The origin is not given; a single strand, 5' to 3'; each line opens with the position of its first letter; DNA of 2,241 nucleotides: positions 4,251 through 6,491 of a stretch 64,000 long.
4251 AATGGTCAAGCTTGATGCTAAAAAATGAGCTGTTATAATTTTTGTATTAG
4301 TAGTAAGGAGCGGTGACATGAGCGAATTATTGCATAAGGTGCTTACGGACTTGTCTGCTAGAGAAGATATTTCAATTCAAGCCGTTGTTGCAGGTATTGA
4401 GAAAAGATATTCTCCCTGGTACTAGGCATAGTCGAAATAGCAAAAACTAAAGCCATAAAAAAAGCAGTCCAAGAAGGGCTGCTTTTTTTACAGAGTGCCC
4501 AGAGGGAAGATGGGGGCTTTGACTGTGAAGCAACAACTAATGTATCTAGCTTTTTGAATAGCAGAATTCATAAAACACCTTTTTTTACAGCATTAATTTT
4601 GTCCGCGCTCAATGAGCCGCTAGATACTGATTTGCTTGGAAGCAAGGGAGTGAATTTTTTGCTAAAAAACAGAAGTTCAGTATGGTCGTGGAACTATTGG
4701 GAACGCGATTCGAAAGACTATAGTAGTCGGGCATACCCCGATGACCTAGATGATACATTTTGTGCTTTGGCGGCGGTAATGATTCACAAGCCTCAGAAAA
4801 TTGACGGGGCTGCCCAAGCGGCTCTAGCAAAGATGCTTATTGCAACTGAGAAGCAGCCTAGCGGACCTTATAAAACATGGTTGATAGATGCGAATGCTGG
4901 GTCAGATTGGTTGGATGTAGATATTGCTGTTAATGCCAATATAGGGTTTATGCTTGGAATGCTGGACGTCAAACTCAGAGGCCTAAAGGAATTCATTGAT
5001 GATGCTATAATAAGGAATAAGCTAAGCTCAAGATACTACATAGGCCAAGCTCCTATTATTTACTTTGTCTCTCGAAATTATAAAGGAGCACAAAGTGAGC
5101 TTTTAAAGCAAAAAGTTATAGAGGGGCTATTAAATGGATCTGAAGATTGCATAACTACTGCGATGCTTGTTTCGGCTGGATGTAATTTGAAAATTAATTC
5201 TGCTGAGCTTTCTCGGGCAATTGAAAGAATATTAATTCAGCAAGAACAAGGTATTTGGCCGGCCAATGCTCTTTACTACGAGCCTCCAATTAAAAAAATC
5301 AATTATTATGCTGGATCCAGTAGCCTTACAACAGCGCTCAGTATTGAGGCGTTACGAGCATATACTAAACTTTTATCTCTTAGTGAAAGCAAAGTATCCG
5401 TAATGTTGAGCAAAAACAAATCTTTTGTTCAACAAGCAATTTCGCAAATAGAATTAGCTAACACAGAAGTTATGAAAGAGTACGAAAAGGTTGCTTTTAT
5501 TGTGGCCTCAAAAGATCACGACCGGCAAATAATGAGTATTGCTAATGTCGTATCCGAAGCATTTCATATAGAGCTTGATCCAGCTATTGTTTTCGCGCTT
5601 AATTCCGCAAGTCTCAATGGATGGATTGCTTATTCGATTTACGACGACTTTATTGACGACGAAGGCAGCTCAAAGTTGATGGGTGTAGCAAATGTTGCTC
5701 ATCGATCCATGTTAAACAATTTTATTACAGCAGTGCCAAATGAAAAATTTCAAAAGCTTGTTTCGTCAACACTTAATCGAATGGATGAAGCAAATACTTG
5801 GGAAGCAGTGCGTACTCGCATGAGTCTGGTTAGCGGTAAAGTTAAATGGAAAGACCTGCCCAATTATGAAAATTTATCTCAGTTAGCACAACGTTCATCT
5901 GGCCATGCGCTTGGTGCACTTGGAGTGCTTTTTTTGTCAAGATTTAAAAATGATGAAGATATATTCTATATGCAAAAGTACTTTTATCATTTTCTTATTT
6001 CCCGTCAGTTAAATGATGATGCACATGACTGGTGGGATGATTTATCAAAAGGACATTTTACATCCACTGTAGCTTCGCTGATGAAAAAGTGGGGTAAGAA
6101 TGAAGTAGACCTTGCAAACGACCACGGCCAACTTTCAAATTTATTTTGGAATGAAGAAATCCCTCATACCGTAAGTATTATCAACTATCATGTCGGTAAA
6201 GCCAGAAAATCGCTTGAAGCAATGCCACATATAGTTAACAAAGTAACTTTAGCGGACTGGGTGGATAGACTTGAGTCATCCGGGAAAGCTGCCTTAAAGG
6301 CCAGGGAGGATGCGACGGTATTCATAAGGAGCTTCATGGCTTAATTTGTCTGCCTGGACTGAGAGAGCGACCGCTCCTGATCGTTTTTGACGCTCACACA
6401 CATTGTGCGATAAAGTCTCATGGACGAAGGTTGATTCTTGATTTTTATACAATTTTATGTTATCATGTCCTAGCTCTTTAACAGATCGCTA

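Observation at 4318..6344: AT-rich island encoding a two-domain terpenoid-synthase-like protein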

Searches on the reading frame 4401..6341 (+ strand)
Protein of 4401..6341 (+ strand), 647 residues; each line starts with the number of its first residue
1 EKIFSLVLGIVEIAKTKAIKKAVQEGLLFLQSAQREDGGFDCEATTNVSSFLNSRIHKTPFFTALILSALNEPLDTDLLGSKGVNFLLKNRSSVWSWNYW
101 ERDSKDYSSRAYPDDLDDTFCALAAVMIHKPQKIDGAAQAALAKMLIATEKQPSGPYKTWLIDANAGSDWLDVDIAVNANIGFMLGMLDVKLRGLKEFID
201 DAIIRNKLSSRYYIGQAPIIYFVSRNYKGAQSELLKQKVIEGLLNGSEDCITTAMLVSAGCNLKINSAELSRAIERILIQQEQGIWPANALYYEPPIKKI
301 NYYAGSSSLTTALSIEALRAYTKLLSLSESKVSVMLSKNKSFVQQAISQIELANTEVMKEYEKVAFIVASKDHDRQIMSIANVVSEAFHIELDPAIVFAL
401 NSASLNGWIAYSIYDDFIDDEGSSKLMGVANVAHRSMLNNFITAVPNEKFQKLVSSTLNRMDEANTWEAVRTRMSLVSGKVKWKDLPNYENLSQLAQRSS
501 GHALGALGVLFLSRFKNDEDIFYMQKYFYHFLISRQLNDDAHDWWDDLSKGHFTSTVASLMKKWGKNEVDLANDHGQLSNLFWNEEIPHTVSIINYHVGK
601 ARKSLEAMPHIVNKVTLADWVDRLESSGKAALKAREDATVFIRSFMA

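Call 13: search_solved_structures(query=A1, max_evalue=10, show_alignments=3)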
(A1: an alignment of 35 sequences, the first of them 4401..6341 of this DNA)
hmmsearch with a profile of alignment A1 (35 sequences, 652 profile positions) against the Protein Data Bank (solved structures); distinct sequences matched with E-value up to 10: 10.
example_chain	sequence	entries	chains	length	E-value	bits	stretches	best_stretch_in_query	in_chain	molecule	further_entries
9mhs_B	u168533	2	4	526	4e-16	61.8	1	41-310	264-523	Drimenol Synthase | Haloacid dehalogenase superfamily, subfamily IA, variant 3 with third motif having DD or E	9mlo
9m7d_A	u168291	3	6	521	5.4e-15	58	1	41-310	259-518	Haloacid dehalogenase superfamily, subfamily IA, variant 3 with third motif having DD or E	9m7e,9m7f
2f9j_A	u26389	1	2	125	0.053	15.1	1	410-452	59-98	Pre-mRNA branch site protein p14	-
2f9d_A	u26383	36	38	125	0.054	15.1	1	410-452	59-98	Pre-mRNA branch site protein p14 | Splicing factor 3B subunit 6 | SF3b14a, Splicing factor 3B subunit 6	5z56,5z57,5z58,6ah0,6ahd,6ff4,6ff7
3lqv_A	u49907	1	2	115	0.21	13.1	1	410-453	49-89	Pre-mRNA branch site protein p14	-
2fho_B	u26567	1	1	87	0.26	12.8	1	410-443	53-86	spliceosomal protein p14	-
2sqc_A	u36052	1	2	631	0.34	12.4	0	7-86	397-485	SQUALENE-HOPENE CYCLASE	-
1gsz_A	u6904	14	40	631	0.41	12.2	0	8-86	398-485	SQUALENE--HOPENE CYCLASE | SQUALENE-HOPENE CYCLASE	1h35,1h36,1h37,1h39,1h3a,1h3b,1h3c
3sqc_A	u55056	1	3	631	0.48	11.9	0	8-86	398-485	SQUALENE--HOPENE CYCLASE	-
8dcm_A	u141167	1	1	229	1.9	10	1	10-94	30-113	BINTOXB/22 Fab heavy chain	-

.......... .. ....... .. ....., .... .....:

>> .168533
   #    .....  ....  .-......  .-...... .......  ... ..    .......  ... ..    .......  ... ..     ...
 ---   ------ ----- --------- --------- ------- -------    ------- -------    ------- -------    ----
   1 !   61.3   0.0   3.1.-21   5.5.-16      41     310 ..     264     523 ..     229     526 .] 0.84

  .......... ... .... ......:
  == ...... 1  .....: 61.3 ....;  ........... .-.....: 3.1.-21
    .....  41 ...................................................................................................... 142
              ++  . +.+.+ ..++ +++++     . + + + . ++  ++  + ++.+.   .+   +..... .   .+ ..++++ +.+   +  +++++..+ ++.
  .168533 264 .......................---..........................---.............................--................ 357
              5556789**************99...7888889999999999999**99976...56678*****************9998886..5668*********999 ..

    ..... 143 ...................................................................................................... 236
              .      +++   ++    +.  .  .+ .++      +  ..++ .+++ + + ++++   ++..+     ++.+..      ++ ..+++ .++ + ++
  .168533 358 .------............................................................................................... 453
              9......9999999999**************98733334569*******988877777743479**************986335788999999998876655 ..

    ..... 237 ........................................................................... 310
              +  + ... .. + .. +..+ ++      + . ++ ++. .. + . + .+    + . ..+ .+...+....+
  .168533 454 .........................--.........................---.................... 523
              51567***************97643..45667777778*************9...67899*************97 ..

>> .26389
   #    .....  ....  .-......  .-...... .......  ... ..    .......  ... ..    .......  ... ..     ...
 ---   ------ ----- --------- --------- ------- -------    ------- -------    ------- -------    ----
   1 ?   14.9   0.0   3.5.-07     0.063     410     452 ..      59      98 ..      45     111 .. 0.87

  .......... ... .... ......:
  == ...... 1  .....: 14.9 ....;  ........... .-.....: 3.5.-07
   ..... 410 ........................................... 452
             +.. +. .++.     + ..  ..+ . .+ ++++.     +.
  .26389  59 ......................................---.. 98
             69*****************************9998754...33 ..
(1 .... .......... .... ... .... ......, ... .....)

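Call 14: search_protein_families(library=pfam, alignment_id=A1, max_evalue=0.1)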
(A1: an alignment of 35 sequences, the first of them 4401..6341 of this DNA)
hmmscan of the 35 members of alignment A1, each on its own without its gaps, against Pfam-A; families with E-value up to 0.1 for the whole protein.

A. member 1, window:4401-6341:+ (647 aa): 0 families

B. families by the number of members that match (of 35 scanned): 17 families
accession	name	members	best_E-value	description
PF07678.20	TED_complement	13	3.8e-08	A-macroglobulin TED domain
PF13243.12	SQHop_cyclase_C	9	2.8e-05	Squalene-hopene cyclase C-terminal domain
PF19086.5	Terpene_syn_C_2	3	0.0074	Terpene synthase family 2, C-terminal metal binding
PF00432.27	Prenyltrans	2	5e-06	Prenyltransferase alpha-alpha toroid domain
PF01122.25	Cobalamin_bind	2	0.0056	Eukaryotic cobalamin-binding protein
PF13249.12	SQHop_cyclase_N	1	0.00017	Squalene-hopene cyclase N-terminal domain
PF09492.16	Pec_lyase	1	0.00026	Pectic acid lyase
PF00615.24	RGS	1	0.0057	Regulator of G protein signaling domain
PF22573.2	SPMIP5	1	0.0078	Sperm-associated microtubule inner protein 5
PF02583.22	Trns_repr_metal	1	0.0098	Metal-sensitive transcriptional repressor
PF00348.22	polyprenyl_synt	1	0.019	Polyprenyl synthetase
PF05147.19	LANC_like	1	0.051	Lanthionine synthetase C-like protein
PF01975.23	SurE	1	0.055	Survival protein SurE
PF09090.17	MIF4G_like_2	1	0.069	MIF4G like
PF12510.13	Smoothelin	1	0.08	Smoothelin cytoskeleton protein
PF03936.21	Terpene_synth_C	1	0.093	Terpene synthase family, metal binding domain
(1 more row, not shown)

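Call 19: predict_structure(alignment_id=A1)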
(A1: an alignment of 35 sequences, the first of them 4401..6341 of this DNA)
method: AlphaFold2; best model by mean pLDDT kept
length: 647 residues; sequences in the alignment: 35
mean_pLDDT: 92.2   pTM: 0.82
mean pLDDT of the five models: 92.2, 91.8, 91.5, 90.5, 90.1
residues with pLDDT >= 90: 534; 70-90: 90; 50-70: 18; < 50: 5
segments of 3 or more residues with pLDDT < 50: 331-335
pLDDT, mean of each block of 10 residues (from residue 1): 67 89 96 96 94 93 96 77 97 94 91 93 96 94 95 95 90 97 95 96 97 96 95 97 88 98 95 96 96 92 97 97 81 56 91 86 91 90 95 95 95 86 89 95 94 94 89 90 91 91 95 81 97 96 94 95 96 94 95 98 97 95 95 91 91
secondary structure, 60 per line:
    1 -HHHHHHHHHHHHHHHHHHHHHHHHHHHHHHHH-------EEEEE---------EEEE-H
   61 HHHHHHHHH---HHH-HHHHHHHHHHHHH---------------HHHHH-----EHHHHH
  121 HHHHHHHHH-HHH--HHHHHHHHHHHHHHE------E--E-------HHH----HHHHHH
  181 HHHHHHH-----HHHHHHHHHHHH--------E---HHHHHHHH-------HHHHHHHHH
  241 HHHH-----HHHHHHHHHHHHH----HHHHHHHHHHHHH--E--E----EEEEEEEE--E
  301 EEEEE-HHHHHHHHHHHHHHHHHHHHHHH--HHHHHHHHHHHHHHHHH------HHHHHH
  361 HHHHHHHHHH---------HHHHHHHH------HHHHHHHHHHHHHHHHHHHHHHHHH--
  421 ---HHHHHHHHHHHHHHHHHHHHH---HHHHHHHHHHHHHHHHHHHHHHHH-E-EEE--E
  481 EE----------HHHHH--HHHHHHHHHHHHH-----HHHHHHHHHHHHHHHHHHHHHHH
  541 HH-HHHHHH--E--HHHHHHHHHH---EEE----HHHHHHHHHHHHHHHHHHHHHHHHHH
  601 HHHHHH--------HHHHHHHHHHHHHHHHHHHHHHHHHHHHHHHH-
elements in order: H2-33 E41-45 E55-58 H60-69 H77-89 H105-109 H116-129 H136-149 H175-187 H193-204 H217-224 H232-244 H250-262 H267-279 E290-297 E300-305 H307-329 H332-348 H355-370 H380-387 H394-418 H424-444 H448-471 E475-477 E480-482 H493-497 H500-512 H518-542 H544-549 H555-564 E568-570 H575-606 H615-646

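Call 22: fold_search(model_id=the predicted structure, library=pdb)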
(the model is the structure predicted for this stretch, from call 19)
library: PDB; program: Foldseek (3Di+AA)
matches with E <= 10: 749; with E <= 0.001: 25
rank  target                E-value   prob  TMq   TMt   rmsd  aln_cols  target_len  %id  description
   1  9mhs_A                6.9e-11  1.00  0.40  0.53   3.2       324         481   20  Drimenol synthase (released 2025-07-16)
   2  9m7f_A                7.5e-11  1.00  0.40  0.50   3.4       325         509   20  Crystal structure of AsDMS D333N mutant in complex with farnesyl pyrophosphate (released 2025-09-10)
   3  9m7e_A                8.6e-11  1.00  0.40  0.49   3.3       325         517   21  Crystal structure of AsDMS D333N mutant in complex with drimenyl phosphate (released 2025-09-10)
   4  9m7d_B                1.2e-10  1.00  0.40  0.50   3.4       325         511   21  Crystal structure of AsDMS D333N mutant (released 2025-09-10)
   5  9m7e_B                1.7e-10  1.00  0.40  0.50   3.2       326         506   20  Crystal structure of AsDMS D333N mutant in complex with drimenyl phosphate (released 2025-09-10)
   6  9m7f_B                2.6e-10  1.00  0.40  0.49   3.4       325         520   21  Crystal structure of AsDMS D333N mutant in complex with farnesyl pyrophosphate (released 2025-09-10)
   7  9mlo_A                6.1e-10  1.00  0.40  0.51   3.2       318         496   20  Drimenol Synthase - Farnesyl Thiol Complex (released 2025-07-16)
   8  9mlo_B                7.8e-10  1.00  0.40  0.52   3.0       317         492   22  Drimenol Synthase - Farnesyl Thiol Complex (released 2025-07-16)
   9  8pak_B                2.6e-08  1.00  0.37  0.66   5.8       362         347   15  Crystal Structure of a Squalene-Hopene Cyclase from Cystobacter fuscus (released 2024-06-26)
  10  8pak_A                4.5e-08  1.00  0.38  0.66   5.7       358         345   14  Crystal Structure of a Squalene-Hopene Cyclase from Cystobacter fuscus (released 2024-06-26)
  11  6sbg                  3.4e-07  1.00  0.37  0.65   5.3       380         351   16  Structure of type II terpene cyclase MstE_R337A from Scytonema in complex with geranylgeranyl dihydroxybenzoate (substra (released 2020-07-15)
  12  8paj_A                7.7e-07  1.00  0.38  0.67   5.4       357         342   16  Crystal Structure of a Squalene-Hopene cyclase from Archangium gephyra (released 2024-06-26)
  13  3aqb_B                3.6e-05  1.00  0.36  0.67   5.2       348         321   12  M. luteus B-P 26 heterodimeric hexaprenyl diphosphate synthase in complex with magnesium (released 2010-11-10)
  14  3sqc_A                4.6e-05  1.00  0.33  0.34   8.9       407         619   14  SQUALENE-HOPENE CYCLASE (released 1999-05-18)
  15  1sqc                  1.5e-04  1.00  0.32  0.34   9.1       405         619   14  SQUALENE-HOPENE-CYCLASE FROM ALICYCLOBACILLUS ACIDOCALDARIUS (released 1997-12-17)
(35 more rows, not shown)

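Call 34: find_related_loci(query=A1, collection=genome_contigs, flank=6000)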
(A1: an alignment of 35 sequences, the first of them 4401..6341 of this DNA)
Query A1 (647 aa) in genome_contigs; peptide patterns used: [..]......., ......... (x = any residue, [..] = any of these).
431 stretches matched a pattern; 301 encode a relative of the query (tblastn E <= 1e-3); the best 80 are kept; 80 distinct loci.
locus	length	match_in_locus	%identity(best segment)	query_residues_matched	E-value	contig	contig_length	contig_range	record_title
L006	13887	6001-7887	41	21-645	2e-150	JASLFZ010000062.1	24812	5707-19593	MAG: Candidatus Saccharimonadales bacterium isolate SHSU.bins.393 k141_10153186, whole genome shotgun sequence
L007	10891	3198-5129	39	7-645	3e-144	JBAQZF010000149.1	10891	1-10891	MAG: Candidatus Saccharimonadales bacterium isolate MFD03300_ilm_asm_bin1 k127_28996, whole genome shotgun sequence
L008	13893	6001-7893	38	9-645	4e-138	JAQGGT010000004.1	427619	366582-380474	MAG: Candidatus Saccharibacteria bacterium isolate RYN_414 scaffold_3512080, whole genome shotgun sequence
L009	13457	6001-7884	39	19-645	5e-137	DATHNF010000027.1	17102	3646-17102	MAG TPA_asm: Verrucomicrobiia bacterium isolate SMAG_U12651 k141_2501265, whole genome shotgun sequence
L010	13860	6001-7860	39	25-645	3e-133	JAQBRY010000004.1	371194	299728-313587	MAG: Candidatus Saccharibacteria bacterium isolate RYN_413 scaffold_3914521, whole genome shotgun sequence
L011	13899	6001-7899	37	9-645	9e-133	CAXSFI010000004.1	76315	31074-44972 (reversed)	MAG: uncultured bacterium isolate private_X16_metawrap_bin.10 genome assembly, contig: private_X16_metawrap_bin.10_4, wh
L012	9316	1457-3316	37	27-645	2e-131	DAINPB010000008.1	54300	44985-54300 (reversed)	MAG TPA_asm: Candidatus Saccharibacteria bacterium isolate CTOTU10859 NODE_75_length_54300_cov_5.558558, whole genome sh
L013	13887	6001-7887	37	17-645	8e-130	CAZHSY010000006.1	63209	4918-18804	MAG TPA_asm: uncultured Candidatus Saccharibacteria bacterium isolate SRP170004_co1_321 genome assembly, contig: NODE_54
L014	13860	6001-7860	36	24-645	6e-129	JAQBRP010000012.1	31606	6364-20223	MAG: Candidatus Saccharibacteria bacterium isolate RYN_403 scaffold_1089139, whole genome shotgun sequence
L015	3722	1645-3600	36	19-647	5e-127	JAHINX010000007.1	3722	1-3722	MAG: Patescibacteria group bacterium isolate KR13_S3.mb.1 KR13_S3.mb.1_k141_72583, whole genome shotgun sequence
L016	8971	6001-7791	38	49-645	2e-119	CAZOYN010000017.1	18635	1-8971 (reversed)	MAG TPA_asm: uncultured Candidatus Saccharibacteria bacterium isolate SRP200132_co1_537 genome assembly, contig: NODE_51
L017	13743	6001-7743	38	23-605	4e-122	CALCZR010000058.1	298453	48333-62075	MAG TPA_asm: uncultured Candidatus Saccharibacteria bacterium isolate SRR6231146_bin.58_CONCOCT_v1.1_MAG genome assembly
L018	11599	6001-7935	36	21-645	1e-118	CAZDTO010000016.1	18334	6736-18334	MAG TPA_asm: uncultured Gammaproteobacteria bacterium isolate binchicken_co38_474 genome assembly, contig: NODE_6403_len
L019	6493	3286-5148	34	23-645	2e-118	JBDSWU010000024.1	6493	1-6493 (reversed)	MAG: Candidatus Saccharimonadales bacterium isolate cluster1_bin.635 k127_10784032, whole genome shotgun sequence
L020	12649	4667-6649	34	13-645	2e-115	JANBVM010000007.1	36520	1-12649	MAG: Patescibacteria group bacterium isolate AMOR_Bin_1762 NODE_7_length_36520_cov_36.600691, whole genome shotgun seque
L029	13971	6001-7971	34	7-642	1e-112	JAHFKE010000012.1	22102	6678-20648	MAG: Candidatus Levyibacteriota bacterium isolate nzgw402 NODE_1396_length_22103_cov_3.735374, whole genome shotgun sequ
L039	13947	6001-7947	34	23-645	4e-108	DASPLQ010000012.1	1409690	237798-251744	MAG TPA_asm: Vitreimonas sp. isolate SMAG_U12069 k141_91001, whole genome shotgun sequence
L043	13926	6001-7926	33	13-645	2e-106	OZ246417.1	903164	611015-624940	MAG: uncultured Candidatus Saccharibacteria bacterium isolate binchicken_co179_116 genome assembly, chromosome: 1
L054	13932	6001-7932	33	19-645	8e-104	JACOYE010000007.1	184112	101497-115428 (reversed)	MAG: Candidatus Microgenomates bacterium isolate NC_groundwater_171_Ag_S-0.1um_39_14 S4_GD2017_2_S1_scaffold_24, whole g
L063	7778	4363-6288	33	13-645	1e-102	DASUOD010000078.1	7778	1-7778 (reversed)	MAG TPA_asm: Candidatus Saccharimonadales bacterium isolate SMAG_U1619 k141_1371058, whole genome shotgun sequence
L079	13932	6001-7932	32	16-645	4e-99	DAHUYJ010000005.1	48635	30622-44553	MAG TPA_asm: Candidatus Saccharibacteria bacterium isolate clean1668 NODE_5_length_48635_cov_5.331274, whole genome shot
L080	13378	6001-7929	31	16-645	6e-99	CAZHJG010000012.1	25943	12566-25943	MAG TPA_asm: uncultured Candidatus Saccharibacteria bacterium isolate SRP200132_co1_242 genome assembly, contig: NODE_32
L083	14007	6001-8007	32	19-647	8e-98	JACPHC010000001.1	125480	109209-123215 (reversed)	MAG: Parcubacteria group bacterium isolate NC_groundwater_404_Ag_B-0.1um_40_17 GD18-4_B1_scaffold_281646, whole genome s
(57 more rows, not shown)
